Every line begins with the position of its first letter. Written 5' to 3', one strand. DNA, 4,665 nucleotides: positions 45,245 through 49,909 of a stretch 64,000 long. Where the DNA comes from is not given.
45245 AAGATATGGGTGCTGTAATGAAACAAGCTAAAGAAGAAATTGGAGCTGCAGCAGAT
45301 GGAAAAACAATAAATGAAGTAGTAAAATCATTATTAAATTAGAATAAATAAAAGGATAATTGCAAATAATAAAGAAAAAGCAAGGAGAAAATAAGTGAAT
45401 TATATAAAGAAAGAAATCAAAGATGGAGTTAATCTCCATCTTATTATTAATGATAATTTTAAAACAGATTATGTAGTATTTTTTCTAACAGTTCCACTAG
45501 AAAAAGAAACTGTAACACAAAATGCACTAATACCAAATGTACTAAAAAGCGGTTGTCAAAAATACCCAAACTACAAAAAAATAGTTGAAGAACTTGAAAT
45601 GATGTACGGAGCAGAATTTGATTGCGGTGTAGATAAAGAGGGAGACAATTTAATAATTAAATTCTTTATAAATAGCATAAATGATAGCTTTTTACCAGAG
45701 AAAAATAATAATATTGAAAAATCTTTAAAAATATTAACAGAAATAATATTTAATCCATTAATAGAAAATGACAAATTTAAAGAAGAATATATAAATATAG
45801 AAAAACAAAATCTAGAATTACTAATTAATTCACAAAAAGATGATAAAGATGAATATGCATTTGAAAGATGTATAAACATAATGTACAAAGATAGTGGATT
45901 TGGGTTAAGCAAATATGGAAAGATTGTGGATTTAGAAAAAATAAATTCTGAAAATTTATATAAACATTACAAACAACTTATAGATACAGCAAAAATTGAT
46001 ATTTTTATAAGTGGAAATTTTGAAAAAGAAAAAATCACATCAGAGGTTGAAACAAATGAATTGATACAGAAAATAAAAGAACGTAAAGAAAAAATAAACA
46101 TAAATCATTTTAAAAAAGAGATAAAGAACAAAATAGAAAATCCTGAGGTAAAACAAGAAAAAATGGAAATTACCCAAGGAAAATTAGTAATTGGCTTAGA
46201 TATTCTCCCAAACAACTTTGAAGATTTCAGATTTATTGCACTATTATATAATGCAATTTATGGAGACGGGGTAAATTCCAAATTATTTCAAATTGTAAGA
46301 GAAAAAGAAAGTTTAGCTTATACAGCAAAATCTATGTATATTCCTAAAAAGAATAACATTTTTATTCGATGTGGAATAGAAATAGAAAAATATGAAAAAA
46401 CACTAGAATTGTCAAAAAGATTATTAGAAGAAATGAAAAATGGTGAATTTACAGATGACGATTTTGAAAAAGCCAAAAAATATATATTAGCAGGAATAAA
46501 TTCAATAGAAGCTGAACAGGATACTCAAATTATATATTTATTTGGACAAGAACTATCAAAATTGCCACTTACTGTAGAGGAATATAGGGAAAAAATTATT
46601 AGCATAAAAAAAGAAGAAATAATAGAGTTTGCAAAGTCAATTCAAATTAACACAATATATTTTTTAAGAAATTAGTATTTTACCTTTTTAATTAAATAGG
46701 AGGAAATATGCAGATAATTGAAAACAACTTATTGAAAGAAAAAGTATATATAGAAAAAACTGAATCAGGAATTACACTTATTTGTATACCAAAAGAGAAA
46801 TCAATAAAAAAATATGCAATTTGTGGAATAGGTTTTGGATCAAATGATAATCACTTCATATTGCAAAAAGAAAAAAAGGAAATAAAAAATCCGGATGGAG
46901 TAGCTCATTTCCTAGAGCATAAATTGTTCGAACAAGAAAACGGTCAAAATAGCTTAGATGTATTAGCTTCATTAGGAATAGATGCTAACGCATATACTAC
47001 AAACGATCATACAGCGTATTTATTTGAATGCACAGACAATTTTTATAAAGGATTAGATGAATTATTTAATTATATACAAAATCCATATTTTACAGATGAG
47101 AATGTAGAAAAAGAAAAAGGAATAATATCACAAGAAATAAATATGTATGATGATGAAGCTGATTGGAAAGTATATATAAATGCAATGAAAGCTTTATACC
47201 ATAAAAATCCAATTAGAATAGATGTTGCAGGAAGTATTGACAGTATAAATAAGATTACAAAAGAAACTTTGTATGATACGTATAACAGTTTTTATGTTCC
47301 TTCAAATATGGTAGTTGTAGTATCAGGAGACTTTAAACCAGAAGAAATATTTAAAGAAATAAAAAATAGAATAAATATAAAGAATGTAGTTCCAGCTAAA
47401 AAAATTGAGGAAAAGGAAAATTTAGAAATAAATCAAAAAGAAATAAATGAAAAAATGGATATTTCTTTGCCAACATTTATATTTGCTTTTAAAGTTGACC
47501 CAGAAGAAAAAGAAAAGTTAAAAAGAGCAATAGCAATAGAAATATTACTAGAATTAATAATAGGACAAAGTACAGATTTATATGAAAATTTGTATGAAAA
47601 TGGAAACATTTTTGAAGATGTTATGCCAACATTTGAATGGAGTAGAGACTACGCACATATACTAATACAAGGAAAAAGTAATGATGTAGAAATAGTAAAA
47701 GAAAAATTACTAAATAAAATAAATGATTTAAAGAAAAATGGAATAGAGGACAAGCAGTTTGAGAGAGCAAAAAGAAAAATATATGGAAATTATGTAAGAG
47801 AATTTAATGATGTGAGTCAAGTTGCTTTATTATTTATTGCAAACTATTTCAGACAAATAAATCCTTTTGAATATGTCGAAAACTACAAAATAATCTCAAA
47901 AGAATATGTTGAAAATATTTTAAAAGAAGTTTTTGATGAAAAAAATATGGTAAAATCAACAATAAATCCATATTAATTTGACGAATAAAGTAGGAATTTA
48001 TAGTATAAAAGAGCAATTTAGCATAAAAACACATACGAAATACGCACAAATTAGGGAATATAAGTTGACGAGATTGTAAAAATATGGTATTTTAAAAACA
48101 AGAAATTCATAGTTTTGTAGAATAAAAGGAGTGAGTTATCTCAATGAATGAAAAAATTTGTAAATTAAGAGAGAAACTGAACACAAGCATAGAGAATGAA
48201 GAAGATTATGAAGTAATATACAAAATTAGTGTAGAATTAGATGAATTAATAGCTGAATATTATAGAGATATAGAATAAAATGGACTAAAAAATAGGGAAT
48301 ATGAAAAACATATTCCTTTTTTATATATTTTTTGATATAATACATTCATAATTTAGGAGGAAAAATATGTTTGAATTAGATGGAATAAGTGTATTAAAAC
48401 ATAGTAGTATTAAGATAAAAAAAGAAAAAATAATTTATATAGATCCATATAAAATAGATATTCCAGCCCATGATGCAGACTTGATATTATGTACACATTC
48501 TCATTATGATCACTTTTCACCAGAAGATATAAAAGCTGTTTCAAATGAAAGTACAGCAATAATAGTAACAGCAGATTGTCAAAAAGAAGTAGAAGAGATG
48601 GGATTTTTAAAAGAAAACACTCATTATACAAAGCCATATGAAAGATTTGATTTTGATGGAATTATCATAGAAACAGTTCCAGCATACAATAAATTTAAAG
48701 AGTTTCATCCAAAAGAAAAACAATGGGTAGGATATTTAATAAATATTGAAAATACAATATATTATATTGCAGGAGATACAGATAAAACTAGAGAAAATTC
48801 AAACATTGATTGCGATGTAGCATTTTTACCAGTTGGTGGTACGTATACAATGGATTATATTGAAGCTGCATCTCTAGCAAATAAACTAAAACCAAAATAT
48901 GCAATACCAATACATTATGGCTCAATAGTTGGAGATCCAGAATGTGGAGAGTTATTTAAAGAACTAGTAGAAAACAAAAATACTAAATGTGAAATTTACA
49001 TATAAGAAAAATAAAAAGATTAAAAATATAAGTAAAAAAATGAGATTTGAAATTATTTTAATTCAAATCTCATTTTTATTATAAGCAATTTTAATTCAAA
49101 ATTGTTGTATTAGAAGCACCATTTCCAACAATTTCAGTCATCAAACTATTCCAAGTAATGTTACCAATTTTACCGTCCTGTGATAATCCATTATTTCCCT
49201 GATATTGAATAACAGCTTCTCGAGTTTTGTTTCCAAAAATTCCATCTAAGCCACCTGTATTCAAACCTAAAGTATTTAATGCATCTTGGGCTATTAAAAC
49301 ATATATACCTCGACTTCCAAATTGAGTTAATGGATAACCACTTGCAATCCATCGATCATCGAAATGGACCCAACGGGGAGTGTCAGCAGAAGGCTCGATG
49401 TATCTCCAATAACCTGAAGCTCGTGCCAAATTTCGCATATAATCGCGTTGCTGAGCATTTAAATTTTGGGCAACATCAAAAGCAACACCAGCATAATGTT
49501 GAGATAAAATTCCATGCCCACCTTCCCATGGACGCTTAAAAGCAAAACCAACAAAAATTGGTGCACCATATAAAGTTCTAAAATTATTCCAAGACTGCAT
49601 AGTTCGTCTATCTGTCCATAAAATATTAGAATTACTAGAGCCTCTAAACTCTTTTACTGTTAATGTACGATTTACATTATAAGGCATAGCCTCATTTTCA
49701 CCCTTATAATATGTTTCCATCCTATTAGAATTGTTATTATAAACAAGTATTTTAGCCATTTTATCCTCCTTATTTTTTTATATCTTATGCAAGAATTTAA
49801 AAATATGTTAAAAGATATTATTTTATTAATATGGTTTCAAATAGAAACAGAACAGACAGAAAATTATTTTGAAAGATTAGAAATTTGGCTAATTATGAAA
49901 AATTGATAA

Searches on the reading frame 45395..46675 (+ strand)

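Call 72: search_protein_families(library=pfam, proteins=[window:45395-46675:+], max_evalue=0.00001)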
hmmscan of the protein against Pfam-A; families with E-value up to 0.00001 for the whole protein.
window:45395-46675:+ (426 aa): 1 family
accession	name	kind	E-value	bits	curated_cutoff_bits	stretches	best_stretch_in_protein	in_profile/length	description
PF05193.26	Peptidase_M16_C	-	1.9e-18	67.4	23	1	182-362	1-179/181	Peptidase M16 inactive domain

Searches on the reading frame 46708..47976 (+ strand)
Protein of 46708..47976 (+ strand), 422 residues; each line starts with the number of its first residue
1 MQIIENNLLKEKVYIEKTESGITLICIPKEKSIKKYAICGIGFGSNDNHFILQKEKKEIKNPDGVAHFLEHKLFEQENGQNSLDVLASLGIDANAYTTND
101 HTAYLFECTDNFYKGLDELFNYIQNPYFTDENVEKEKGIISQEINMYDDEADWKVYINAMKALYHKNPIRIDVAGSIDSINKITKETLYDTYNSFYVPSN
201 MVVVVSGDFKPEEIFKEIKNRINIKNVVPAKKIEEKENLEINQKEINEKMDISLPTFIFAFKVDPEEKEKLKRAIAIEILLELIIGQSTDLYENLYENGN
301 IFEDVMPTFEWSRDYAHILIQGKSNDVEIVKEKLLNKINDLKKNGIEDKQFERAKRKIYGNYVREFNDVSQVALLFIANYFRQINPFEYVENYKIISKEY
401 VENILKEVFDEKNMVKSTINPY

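Call 72: search_protein_families(library=pfam, proteins=[window:46708-47976:+], max_evalue=0.00001)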
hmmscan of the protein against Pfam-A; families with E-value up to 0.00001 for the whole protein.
window:46708-47976:+ (422 aa): 2 families
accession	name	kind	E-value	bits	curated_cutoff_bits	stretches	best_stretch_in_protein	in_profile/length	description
PF05193.26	Peptidase_M16_C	-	7.9e-22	78.4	23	1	182-357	1-180/181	Peptidase M16 inactive domain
PF00675.25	Peptidase_M16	-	2.9e-17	63.4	22.3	1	58-170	26-142/149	Insulinase (Peptidase family M16)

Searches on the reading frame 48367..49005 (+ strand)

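Call 72: search_protein_families(library=pfam, proteins=[window:48367-49005:+], max_evalue=0.00001)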
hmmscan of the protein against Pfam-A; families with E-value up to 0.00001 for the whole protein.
window:48367-49005:+ (212 aa): 2 families
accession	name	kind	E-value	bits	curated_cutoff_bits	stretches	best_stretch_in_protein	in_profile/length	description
PF13483.12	Lactamase_B_3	-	1.4e-22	80.8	24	1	7-183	2-160/160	Beta-lactamase superfamily domain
PF12706.13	Lactamase_B_2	-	4.3e-17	62.8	27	1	35-184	29-200/200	Beta-lactamase superfamily domain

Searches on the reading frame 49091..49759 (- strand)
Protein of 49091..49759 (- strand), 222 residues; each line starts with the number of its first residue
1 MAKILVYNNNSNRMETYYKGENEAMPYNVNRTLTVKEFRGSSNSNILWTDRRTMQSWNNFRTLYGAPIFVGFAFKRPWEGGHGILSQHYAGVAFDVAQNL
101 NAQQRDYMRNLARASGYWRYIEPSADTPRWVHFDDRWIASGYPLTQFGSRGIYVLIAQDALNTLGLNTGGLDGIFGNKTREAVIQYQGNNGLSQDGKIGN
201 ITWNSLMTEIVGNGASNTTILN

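Call 73: search_protein_families(library=pfam, proteins=[window:49091-49759:-], max_evalue=0.00001)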
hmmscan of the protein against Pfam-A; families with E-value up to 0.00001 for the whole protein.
window:49091-49759:- (222 aa): 1 family
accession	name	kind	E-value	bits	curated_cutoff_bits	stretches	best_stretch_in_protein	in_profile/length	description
PF01471.23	PG_binding_1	-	3.4e-15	56.4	23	1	154-206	5-57/57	Putative peptidoglycan binding domain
